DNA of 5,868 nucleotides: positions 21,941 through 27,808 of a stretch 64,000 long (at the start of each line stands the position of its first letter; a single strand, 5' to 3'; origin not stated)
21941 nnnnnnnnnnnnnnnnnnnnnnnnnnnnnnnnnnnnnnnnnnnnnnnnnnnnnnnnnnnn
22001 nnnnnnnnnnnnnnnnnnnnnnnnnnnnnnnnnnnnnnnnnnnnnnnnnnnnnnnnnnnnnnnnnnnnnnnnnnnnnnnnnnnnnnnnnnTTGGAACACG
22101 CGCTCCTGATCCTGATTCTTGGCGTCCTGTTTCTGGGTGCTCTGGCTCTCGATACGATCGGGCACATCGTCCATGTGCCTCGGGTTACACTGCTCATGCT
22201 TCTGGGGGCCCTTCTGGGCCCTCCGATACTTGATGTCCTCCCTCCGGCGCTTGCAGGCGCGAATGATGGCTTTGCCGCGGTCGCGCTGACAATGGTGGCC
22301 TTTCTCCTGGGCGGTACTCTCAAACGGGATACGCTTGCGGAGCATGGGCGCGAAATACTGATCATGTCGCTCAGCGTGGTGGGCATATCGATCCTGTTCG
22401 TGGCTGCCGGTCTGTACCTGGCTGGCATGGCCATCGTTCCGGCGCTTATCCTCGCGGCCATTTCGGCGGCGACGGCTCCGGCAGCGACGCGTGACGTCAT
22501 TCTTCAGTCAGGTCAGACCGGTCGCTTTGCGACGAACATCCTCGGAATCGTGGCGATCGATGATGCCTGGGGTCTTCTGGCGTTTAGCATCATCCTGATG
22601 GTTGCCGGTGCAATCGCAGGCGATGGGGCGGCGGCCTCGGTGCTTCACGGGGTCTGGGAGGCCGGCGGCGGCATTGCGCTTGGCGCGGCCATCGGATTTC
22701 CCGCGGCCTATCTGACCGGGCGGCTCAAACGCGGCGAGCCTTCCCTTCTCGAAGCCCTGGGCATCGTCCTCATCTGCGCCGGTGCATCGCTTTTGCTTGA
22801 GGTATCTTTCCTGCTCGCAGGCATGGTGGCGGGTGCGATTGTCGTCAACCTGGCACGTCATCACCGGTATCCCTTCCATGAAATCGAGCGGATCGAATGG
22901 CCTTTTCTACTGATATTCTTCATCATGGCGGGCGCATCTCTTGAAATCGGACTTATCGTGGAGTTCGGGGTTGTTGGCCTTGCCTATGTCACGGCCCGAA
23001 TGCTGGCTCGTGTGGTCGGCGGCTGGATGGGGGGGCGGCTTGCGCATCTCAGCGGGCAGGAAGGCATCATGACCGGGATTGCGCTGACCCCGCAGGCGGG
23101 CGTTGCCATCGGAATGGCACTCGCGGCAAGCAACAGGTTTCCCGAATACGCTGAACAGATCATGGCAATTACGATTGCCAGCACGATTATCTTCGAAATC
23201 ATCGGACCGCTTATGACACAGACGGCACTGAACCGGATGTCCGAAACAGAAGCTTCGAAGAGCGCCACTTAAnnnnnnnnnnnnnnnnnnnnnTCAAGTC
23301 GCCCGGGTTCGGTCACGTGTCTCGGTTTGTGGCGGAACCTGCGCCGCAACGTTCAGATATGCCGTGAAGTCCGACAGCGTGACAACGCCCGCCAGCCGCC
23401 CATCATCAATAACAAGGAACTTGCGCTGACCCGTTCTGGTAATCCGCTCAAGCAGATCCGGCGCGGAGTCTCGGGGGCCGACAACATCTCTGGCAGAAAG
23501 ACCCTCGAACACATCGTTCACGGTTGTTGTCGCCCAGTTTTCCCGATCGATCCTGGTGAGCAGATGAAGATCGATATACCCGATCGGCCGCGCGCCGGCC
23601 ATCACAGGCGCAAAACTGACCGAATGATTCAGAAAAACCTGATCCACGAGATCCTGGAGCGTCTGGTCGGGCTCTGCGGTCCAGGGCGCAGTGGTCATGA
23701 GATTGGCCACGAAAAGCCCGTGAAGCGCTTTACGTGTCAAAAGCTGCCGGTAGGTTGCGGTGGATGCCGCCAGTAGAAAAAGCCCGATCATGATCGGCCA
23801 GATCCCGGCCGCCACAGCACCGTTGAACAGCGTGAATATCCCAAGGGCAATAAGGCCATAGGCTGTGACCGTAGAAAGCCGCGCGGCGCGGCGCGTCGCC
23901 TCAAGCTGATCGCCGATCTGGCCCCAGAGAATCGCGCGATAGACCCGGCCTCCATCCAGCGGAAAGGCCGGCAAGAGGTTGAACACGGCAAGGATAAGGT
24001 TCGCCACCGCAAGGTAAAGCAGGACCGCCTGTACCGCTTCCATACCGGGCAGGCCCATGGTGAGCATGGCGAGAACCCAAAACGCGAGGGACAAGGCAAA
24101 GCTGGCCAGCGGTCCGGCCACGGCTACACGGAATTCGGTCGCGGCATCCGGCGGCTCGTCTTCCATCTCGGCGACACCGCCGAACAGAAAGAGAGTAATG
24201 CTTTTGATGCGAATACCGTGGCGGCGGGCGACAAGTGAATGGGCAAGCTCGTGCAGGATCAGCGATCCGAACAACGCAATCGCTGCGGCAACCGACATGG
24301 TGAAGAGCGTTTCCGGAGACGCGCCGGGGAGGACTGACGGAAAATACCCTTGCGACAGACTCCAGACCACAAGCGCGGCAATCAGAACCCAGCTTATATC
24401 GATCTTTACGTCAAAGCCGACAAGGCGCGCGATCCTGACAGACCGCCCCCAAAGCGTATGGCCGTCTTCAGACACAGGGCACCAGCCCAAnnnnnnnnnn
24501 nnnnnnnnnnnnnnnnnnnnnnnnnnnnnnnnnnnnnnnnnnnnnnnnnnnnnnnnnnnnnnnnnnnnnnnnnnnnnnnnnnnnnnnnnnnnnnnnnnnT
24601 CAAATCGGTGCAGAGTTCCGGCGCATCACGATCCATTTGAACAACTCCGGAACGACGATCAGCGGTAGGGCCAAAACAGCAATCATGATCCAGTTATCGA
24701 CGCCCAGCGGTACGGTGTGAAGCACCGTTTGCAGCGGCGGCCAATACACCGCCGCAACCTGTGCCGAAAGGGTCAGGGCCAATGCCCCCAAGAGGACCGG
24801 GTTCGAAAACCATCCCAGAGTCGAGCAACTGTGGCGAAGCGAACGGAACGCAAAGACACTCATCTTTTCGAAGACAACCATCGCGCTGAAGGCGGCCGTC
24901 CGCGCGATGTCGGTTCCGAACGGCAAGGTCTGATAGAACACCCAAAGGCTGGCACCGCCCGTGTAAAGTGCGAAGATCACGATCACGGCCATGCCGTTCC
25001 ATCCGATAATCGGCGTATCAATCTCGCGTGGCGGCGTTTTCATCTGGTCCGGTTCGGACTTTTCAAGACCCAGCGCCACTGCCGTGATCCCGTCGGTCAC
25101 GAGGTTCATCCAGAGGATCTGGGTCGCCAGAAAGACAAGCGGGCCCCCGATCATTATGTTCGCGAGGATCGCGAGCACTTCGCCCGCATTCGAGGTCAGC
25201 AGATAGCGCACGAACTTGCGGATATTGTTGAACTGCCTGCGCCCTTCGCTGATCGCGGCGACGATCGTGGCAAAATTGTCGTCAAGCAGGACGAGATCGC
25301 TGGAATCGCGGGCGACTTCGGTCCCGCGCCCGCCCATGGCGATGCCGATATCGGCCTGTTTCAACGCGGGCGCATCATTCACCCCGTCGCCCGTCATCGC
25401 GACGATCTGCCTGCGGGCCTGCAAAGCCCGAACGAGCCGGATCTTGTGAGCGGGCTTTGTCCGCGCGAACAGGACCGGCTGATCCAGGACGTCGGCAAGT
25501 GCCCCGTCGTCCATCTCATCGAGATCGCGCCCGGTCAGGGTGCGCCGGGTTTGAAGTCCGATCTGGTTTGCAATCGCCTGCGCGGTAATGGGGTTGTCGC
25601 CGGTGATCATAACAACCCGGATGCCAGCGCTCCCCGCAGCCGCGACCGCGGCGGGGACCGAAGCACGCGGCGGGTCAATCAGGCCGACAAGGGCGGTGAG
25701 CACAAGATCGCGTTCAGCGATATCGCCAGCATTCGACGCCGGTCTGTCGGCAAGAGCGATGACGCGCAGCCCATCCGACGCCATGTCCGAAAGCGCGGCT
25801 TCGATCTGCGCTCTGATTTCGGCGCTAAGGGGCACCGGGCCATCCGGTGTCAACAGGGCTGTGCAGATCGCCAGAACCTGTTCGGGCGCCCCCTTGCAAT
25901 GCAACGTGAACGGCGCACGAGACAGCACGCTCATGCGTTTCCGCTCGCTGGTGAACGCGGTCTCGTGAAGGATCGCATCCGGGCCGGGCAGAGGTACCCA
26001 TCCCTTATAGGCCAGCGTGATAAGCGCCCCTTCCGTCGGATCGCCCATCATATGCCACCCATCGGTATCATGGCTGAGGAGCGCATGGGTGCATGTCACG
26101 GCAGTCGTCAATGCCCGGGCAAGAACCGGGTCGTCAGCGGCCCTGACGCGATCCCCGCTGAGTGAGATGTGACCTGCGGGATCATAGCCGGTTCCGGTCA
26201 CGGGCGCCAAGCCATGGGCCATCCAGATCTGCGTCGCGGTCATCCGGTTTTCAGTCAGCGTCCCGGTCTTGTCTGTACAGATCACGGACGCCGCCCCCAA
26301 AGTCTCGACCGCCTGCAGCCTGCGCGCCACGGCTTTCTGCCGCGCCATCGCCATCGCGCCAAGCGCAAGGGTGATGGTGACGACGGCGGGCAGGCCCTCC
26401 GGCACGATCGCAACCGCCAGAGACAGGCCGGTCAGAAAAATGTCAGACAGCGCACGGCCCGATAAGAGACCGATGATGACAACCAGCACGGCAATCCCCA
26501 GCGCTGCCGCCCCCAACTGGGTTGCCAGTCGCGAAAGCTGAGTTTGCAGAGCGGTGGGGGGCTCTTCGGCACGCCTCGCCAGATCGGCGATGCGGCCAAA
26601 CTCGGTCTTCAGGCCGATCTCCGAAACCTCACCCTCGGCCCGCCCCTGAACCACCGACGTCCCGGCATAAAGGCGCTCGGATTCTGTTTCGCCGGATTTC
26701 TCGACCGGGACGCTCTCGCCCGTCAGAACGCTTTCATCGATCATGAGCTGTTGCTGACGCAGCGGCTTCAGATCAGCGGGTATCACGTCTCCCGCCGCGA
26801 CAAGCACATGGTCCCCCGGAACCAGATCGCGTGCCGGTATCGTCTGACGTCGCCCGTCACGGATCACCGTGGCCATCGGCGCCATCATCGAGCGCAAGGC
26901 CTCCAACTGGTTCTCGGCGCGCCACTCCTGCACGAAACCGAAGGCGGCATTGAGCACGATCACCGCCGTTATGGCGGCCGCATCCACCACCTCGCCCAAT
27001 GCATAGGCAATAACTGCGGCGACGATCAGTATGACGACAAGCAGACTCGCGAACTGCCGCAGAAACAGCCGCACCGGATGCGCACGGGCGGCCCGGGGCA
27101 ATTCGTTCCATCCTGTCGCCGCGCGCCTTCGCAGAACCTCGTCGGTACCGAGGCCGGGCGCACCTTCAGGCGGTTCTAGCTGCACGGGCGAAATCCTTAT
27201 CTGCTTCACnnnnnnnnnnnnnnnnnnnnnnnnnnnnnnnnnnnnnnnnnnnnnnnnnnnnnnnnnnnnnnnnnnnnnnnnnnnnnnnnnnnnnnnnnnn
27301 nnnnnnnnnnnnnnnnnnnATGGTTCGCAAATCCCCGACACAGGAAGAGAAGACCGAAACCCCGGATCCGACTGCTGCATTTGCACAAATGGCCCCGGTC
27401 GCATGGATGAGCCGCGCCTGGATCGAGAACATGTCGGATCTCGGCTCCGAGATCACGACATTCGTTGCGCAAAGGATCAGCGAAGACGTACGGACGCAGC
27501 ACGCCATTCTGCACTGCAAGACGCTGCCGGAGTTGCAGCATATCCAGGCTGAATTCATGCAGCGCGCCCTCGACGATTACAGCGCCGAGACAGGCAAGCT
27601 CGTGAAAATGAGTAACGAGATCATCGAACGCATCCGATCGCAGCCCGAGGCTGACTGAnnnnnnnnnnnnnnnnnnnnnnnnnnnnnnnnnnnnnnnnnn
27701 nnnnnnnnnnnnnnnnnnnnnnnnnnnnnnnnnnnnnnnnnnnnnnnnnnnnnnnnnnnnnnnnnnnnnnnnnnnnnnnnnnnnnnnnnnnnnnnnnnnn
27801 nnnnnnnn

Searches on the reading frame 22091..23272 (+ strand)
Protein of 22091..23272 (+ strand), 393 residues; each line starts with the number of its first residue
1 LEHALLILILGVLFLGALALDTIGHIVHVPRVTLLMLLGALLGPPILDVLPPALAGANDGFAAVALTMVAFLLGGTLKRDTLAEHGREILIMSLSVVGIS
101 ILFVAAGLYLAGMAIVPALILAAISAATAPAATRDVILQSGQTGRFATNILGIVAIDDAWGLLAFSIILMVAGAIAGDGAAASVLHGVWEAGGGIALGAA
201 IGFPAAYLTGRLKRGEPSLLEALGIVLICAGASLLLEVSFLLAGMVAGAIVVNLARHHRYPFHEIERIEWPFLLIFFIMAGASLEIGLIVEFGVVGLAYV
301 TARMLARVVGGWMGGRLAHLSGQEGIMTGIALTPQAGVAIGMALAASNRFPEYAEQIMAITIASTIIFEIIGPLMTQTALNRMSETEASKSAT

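Call 31: search_protein_families(library=pfam, proteins=[window:22091-23272:+], max_evalue=0.0001)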
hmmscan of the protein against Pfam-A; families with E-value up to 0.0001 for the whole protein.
window:22091-23272:+ (393 aa): 1 family
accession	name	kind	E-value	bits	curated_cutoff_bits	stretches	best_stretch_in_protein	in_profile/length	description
PF00999.27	Na_H_Exchanger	-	2.4e-27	96.2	26.2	1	15-379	6-372/375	Sodium/hydrogen exchanger, transmembrane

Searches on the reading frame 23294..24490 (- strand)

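Call 31: search_protein_families(library=pfam, proteins=[window:23294-24490:-], max_evalue=0.0001)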
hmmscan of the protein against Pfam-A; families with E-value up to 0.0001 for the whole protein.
window:23294-24490:- (398 aa): 2 families
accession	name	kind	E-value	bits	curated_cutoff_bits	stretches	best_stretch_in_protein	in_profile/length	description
PF02163.28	Peptidase_M50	-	1.6e-25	90.2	27.2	2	69-146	2-105/221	Peptidase family M50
PF00571.33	CBS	-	1.8e-12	47.8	24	1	336-379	11-55/57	CBS domain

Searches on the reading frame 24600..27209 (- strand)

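Call 31: search_protein_families(library=pfam, proteins=[window:24600-27209:-], max_evalue=0.0001)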
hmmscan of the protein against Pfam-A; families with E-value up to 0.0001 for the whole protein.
window:24600-27209:- (869 aa): 5 families
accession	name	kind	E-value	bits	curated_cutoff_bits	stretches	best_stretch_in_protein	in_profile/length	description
PF00122.25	E1-E2_ATPase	-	2e-52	177.8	28.1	1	108-291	2-181/181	E1-E2 ATPase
PF00689.26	Cation_ATPase_C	-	3.4e-41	141.4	27.3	1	690-860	1-175/175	Cation transporting ATPase, C-terminus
PF00702.32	Hydrolase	-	5.3e-18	66.5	26.4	1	309-620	3-191/191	haloacid dehalogenase-like hydrolase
PF13246.12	Cation_ATPase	-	8.7e-12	45.3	21.7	1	373-451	3-90/91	Cation transport ATPase (P-type)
PF00690.31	Cation_ATPase_N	-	2.6e-11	43.4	20.4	1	19-68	20-69/69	Cation transporter/ATPase, N-terminus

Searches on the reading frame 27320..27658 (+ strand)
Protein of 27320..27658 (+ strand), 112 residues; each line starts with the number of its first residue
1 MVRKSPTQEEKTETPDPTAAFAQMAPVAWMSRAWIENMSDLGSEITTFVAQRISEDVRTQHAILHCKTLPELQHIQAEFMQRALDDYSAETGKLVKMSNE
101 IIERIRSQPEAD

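Call 31: search_protein_families(library=pfam, proteins=[window:27320-27658:+], max_evalue=0.0001)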
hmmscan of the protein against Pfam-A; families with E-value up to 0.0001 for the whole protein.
window:27320-27658:+ (112 aa): 1 family
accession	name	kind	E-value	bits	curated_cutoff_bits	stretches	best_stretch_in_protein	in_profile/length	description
PF09361.15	Phasin_2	-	8.7e-10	39.2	24.9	1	22-100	9-87/100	Phasin protein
